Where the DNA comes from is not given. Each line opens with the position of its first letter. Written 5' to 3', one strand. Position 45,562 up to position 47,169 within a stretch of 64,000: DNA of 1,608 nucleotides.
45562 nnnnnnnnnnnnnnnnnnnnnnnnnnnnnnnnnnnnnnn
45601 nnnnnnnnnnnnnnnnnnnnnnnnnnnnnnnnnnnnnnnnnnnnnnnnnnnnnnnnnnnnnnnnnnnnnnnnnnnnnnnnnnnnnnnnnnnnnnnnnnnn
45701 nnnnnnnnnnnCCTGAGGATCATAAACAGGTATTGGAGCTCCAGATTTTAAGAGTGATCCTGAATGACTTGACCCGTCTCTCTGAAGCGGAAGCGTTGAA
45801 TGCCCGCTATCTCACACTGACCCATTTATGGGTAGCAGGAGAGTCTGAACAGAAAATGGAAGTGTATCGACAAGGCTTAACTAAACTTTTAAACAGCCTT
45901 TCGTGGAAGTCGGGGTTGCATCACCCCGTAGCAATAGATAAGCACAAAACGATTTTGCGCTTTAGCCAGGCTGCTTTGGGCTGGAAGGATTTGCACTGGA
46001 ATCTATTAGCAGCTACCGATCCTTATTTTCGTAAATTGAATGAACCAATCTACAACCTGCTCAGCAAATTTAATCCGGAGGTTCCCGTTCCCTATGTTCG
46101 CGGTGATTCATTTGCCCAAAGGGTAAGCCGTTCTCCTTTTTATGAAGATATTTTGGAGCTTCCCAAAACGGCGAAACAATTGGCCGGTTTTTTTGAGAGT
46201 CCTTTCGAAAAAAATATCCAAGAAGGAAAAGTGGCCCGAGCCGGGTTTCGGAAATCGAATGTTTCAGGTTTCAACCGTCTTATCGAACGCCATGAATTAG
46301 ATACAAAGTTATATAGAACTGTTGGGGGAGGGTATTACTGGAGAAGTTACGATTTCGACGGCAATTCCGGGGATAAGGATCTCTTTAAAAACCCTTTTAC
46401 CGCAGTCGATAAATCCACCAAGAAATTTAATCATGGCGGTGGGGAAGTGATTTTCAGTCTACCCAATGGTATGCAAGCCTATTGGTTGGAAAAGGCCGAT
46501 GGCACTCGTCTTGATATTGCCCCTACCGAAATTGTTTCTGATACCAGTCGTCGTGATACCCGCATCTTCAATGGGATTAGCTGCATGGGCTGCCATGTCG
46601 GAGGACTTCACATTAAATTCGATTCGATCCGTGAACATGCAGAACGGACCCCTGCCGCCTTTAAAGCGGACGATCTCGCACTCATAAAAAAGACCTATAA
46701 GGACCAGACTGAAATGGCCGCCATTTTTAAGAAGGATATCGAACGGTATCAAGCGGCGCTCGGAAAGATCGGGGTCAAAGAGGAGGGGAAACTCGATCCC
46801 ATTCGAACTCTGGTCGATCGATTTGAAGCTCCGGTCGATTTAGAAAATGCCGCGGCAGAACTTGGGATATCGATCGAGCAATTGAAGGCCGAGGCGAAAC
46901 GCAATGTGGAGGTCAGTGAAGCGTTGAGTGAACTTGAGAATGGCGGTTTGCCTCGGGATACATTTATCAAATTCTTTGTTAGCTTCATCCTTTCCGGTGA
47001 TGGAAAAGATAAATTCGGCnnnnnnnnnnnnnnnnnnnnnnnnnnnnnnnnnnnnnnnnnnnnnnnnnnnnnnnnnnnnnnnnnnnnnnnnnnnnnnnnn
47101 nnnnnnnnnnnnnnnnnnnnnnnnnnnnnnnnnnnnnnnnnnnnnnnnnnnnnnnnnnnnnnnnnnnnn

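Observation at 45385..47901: An unusual domain fusion combines a PSCyt1 cytochrome c module, a second CxxCH motif and a C-terminal FGE-sulfatase (SUMF1-like) domain in one 838 aa secreted protein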

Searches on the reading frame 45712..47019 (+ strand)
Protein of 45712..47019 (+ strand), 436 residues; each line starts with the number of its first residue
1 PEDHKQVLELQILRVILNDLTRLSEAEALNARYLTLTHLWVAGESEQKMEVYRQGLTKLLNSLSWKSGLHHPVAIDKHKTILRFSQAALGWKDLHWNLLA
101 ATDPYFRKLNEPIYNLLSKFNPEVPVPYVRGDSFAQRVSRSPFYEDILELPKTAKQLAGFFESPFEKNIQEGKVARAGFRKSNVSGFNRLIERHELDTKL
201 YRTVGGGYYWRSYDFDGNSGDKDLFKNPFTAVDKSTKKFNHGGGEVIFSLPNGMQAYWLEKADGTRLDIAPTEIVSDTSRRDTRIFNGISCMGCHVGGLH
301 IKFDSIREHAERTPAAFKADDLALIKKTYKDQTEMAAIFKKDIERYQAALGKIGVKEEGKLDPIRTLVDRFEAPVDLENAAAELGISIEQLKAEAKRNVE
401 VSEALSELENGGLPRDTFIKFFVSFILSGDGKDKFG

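Call 50: search_protein_representatives(protein=window:45712-47019:+)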
Query: 436 residues. Proteins with E-value up to 0.001 (for the whole library): 3095; up to 1e-10: 2159; up to 1e-30: 1170. The best 150 are listed.
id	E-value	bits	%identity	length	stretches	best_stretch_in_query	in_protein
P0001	1.1e-293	990.1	100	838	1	1-436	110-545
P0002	1.5e-183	627.3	71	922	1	2-425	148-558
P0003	8.7e-154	529.3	60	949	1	5-423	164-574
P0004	8.0e-126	437.1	55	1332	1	1-423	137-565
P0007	8.1e-112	391.0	50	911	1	10-426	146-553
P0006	8.8e-112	390.9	46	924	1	8-422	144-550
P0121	1.2e-82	294.9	40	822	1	10-425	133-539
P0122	1.6e-82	294.5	40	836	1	9-426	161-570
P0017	3.4e-82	293.4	41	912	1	12-427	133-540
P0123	9.2e-82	292.0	42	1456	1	16-426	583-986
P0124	3.6e-80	286.7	40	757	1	11-420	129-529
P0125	1.8e-79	284.4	40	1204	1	10-425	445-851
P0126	2.2e-79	284.1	40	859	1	10-425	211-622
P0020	2.5e-79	283.9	41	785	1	11-424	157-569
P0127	4.8e-79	283.0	40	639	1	11-425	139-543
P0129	1.4e-78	281.4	40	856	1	12-423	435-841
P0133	6.0e-78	279.4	40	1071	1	11-422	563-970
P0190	6.4e-71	256.2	36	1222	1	11-425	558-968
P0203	6.2e-70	253.0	37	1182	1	10-423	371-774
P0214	5.3e-69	249.9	38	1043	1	7-409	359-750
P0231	3.9e-68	247.1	38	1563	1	11-426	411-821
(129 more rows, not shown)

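Call 53: search_protein_families(library=pfam, proteins=[P0123, P0133, P0190, P0125, P0231, P0203, P0214, P0129], max_evalue=0.000001)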
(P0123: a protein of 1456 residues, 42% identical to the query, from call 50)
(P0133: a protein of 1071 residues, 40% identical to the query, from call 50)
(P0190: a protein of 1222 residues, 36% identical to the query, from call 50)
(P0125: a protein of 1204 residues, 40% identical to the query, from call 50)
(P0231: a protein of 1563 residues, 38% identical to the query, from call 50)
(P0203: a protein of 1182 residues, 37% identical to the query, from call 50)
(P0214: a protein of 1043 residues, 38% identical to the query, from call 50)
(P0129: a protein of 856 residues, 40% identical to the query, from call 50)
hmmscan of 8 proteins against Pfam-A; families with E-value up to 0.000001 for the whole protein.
P0123 (1456 aa): 3 families
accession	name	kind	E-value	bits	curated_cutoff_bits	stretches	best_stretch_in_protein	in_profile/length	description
PF00069.31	Pkinase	-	4.5e-45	154.5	31.7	1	118-366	1-254/263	Protein kinase domain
PF07714.23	PK_Tyr_Ser-Thr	-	2.9e-31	109.2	23.1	1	120-365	3-250/258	Protein tyrosine and serine/threonine kinase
PF07635.16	PSCyt1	-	1e-07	32.9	22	1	489-541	1-59/59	Planctomycete cytochrome C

P0133 (1071 aa): 3 families
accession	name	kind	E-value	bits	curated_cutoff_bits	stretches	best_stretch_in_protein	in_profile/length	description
PF00069.31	Pkinase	-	2.9e-49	168.3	31.7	1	130-384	1-254/263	Protein kinase domain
PF07714.23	PK_Tyr_Ser-Thr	-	7e-32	111.2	23.1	1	134-383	5-250/258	Protein tyrosine and serine/threonine kinase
PF07635.16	PSCyt1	-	8.6e-07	29.9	22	0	469-521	1-59/59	Planctomycete cytochrome C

P0190 (1222 aa): 4 families
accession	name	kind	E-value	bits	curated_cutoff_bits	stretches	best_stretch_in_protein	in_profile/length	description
PF00069.31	Pkinase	-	1.1e-47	163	31.7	1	117-374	1-260/263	Protein kinase domain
PF03781.23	FGE-sulfatase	-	2.8e-37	129.2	23.3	1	1011-1217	8-254/255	Sulfatase-modifying factor enzyme 1-like domain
PF07714.23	PK_Tyr_Ser-Thr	-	2.2e-34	119.4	23.1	1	119-366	3-249/258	Protein tyrosine and serine/threonine kinase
PF07635.16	PSCyt1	-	5.8e-07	30.5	22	0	468-520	1-59/59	Planctomycete cytochrome C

P0125 (1204 aa): 1 family
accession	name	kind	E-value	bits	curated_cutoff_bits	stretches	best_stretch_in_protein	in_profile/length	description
PF13886.12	TM7S3_TM198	-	6.2e-17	62.4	29.2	1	36-239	5-199/199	TM7S3/TM198-like domain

P0231 (1563 aa): 2 families
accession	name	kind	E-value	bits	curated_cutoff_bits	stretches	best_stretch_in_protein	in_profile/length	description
PF07635.16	PSCyt1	-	2.1e-08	35.1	22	1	320-374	1-59/59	Planctomycete cytochrome C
PF07719.23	TPR_2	-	4.5e-08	33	27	0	1121-1146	5-30/34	Tetratricopeptide repeat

P0203 (1182 aa): 9 families
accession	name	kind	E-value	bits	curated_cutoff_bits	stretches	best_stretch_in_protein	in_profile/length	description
PF25174.1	Beta-prop_THOC3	-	9.6e-15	54.7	305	2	811-956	92-225/272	THOC3 beta-propeller domain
PF23414.1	Beta-prop_EML_2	-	4.2e-12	46.4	90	0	913-1055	10-151/266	Echinoderm microtubule-associated protein second beta-propeller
PF24817.1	WD40_WDHD1_1st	-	3.6e-09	36.7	109.9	1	807-1040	44-276/291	WDHD1 first WD40 domain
PF07635.16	PSCyt1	-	3e-08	34.6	22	1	280-335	1-59/59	Planctomycete cytochrome C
PF25172.1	Beta-prop_WDR3_2nd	-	8.3e-08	32.2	140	0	812-938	4-117/293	WDR3 second beta-propeller domain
PF24796.1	WDR55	-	3.8e-07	29.9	200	0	855-1057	11-208/296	WDR55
PF25173.1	Beta-prop_WDR3_1st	-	5.1e-07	30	154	0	822-1014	2-183/184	WDR3 first beta-propeller domain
PF25175.1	Beta-prop_WDR5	-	7.2e-07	29.2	250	0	811-943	140-266/296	WDR5 beta-propeller domain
PF24814.1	WD40_Prp19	-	9.6e-07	28.6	320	0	813-948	97-224/281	Prp19 WD40 domain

P0214 (1043 aa): 2 families
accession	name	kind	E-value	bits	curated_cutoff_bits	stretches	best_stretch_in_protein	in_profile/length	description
PF03781.23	FGE-sulfatase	-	1.2e-49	169.7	23.3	1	793-1035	8-254/255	Sulfatase-modifying factor enzyme 1-like domain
PF07635.16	PSCyt1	-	2.2e-09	38.2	22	1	271-325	1-59/59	Planctomycete cytochrome C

P0129 (856 aa): 4 families
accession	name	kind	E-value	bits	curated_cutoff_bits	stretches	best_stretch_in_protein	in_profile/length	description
PF07635.16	PSCyt1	-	2.9e-17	63.5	22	1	217-274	1-59/59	Planctomycete cytochrome C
PF00498.31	FHA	-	1e-15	58.3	20.7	1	24-89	2-67/67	FHA domain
PF16697.10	Yop-YscD_cpl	-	4.2e-11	43.4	33.2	1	10-90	6-85/94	Inner membrane component of T3SS, cytoplasmic domain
PF13442.11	Cytochrome_CBB3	-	1.9e-08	34.9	27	0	211-291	8-68/68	Cytochrome C oxidase, cbb3-type, subunit III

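Call 79: search_protein_families(library=pfam, alignment_id=A3, max_evalue=0.00001)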
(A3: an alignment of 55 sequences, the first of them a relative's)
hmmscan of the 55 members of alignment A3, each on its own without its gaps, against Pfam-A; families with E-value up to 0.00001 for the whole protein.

A. member 1, P0121 (822 aa): 1 family
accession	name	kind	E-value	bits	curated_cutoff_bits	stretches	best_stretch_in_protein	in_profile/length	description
PF03781.23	FGE-sulfatase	-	5.4e-58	197.1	23.3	1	582-819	4-254/255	Sulfatase-modifying factor enzyme 1-like domain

B. families by the number of members that match (of 55 scanned): 69 families (the first 25 are shown)
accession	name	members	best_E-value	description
PF07635.16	PSCyt1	30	2.9e-17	Planctomycete cytochrome C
PF13442.11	Cytochrome_CBB3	10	1.3e-08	Cytochrome C oxidase, cbb3-type, subunit III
PF25173.1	Beta-prop_WDR3_1st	7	9.8e-88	WDR3 first beta-propeller domain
PF00400.38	WD40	7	1.6e-73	WD domain, G-beta repeat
PF25174.1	Beta-prop_THOC3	7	1.2e-58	THOC3 beta-propeller domain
PF24814.1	WD40_Prp19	7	3.9e-55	Prp19 WD40 domain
PF25175.1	Beta-prop_WDR5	7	7.7e-51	WDR5 beta-propeller domain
PF24817.1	WD40_WDHD1_1st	7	5.9e-49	WDHD1 first WD40 domain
PF24807.1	WD40_CDC20-Fz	7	4.3e-42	CDC20/Fizzy WD40 domain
PF25172.1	Beta-prop_WDR3_2nd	7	3.5e-38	WDR3 second beta-propeller domain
PF23414.1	Beta-prop_EML_2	7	1.9e-32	Echinoderm microtubule-associated protein second beta-propeller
PF24796.1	WDR55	7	6.6e-31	WDR55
PF03983.18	SHD1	7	4.2e-18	SLA1 homology domain 1, SHD1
PF25391.1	WD40_Gbeta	6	1.4e-76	G protein beta WD-40 repeat protein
PF24105.1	Beta-prop_CAF1B_HIR1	6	3.4e-38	CAF1B/HIR1 beta-propeller domain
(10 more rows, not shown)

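Call 86: find_encoding_contigs(protein=P0190, flank=5000, max_places=2)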
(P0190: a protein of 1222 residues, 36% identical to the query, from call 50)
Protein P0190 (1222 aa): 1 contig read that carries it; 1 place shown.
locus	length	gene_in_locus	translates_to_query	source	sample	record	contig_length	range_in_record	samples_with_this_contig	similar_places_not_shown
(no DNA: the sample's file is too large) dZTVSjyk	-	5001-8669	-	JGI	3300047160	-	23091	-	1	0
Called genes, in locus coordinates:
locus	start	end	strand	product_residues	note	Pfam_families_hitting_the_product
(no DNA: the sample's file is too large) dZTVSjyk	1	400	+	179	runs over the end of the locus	-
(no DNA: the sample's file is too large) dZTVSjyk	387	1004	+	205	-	PF04542:Sigma70_r2, PF08281:Sigma70_r4_2, PF04545:Sigma70_r4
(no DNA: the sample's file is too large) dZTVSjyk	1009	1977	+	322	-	-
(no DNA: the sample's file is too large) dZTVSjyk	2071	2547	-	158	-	PF00582:Usp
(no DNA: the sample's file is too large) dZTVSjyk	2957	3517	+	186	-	PF04542:Sigma70_r2 (weak), PF08281:Sigma70_r4_2, PF04545:Sigma70_r4 (weak)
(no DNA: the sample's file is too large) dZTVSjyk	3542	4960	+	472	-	PF01152:Bac_globin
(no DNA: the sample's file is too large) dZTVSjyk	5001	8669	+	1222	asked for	PF00069:Pkinase, PF07714:PK_Tyr_Ser-Thr, PF07635:PSCyt1 (weak), PF03781:FGE-sulfatase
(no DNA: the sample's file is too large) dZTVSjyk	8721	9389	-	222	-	PF00782:DSPc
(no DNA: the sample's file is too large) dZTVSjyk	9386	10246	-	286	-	PF03130:HEAT_PBS (faint), PF02985:HEAT (faint), PF13646:HEAT_2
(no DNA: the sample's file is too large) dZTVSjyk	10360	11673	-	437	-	PF04235:DUF418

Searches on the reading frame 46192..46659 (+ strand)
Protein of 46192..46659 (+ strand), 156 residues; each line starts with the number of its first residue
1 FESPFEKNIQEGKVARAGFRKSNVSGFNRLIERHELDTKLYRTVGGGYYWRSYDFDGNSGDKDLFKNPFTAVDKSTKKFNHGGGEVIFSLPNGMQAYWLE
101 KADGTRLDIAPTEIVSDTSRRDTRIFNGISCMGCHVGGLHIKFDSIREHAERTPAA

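Call 56: predict_structure(alignment_id=A2)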
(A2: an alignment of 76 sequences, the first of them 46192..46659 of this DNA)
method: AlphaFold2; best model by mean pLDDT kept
length: 156 residues; sequences in the alignment: 76
mean_pLDDT: 84.9   pTM: 0.79
mean pLDDT of the five models: 84.9, 83.5, 82.4, 81.2, 80.1
residues with pLDDT >= 90: 63; 70-90: 77; 50-70: 15; < 50: 1
segments of 3 or more residues with pLDDT < 50: none
pLDDT, mean of each block of 10 residues (from residue 1): 75 92 83 86 77 92 92 89 91 87 91 83 77 69 90 84
secondary structure, 60 per line:
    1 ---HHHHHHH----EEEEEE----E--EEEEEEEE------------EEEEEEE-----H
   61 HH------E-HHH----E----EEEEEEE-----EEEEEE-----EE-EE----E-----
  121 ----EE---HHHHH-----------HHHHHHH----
elements in order: H4-10 E15-20 E28-35 E48-54 E83-89 E95-100 H130-134 H146-152

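Call 93: search_protein_families(library=pfam, alignment_id=A4, max_evalue=10)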
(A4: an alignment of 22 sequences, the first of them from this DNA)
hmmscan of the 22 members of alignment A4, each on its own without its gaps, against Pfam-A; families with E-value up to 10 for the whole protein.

A. member 1, seq(149 aa): 0 families

B. families by the number of members that match (of 22 scanned): 1 family
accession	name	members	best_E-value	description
PF12901.12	SUZ-C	1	0.044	SUZ-C motif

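Call 94: search_solved_structures(query=A4, max_evalue=10, show_alignments=3)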
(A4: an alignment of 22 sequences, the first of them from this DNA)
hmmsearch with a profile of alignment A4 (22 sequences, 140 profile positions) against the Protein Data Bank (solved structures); distinct sequences matched with E-value up to 10: 4.
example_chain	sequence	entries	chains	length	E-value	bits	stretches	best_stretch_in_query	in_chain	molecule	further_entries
3ubr_A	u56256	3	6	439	0.79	12.6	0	112-127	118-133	Cytochrome c-552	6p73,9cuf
1c3g_A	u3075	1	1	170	1.4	11.8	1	38-88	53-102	HEAT SHOCK PROTEIN 40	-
2b26_A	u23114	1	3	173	1.4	11.8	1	38-88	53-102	SIS1 protein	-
3bng_A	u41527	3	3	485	6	9.8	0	119-138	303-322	Cytochrome c-552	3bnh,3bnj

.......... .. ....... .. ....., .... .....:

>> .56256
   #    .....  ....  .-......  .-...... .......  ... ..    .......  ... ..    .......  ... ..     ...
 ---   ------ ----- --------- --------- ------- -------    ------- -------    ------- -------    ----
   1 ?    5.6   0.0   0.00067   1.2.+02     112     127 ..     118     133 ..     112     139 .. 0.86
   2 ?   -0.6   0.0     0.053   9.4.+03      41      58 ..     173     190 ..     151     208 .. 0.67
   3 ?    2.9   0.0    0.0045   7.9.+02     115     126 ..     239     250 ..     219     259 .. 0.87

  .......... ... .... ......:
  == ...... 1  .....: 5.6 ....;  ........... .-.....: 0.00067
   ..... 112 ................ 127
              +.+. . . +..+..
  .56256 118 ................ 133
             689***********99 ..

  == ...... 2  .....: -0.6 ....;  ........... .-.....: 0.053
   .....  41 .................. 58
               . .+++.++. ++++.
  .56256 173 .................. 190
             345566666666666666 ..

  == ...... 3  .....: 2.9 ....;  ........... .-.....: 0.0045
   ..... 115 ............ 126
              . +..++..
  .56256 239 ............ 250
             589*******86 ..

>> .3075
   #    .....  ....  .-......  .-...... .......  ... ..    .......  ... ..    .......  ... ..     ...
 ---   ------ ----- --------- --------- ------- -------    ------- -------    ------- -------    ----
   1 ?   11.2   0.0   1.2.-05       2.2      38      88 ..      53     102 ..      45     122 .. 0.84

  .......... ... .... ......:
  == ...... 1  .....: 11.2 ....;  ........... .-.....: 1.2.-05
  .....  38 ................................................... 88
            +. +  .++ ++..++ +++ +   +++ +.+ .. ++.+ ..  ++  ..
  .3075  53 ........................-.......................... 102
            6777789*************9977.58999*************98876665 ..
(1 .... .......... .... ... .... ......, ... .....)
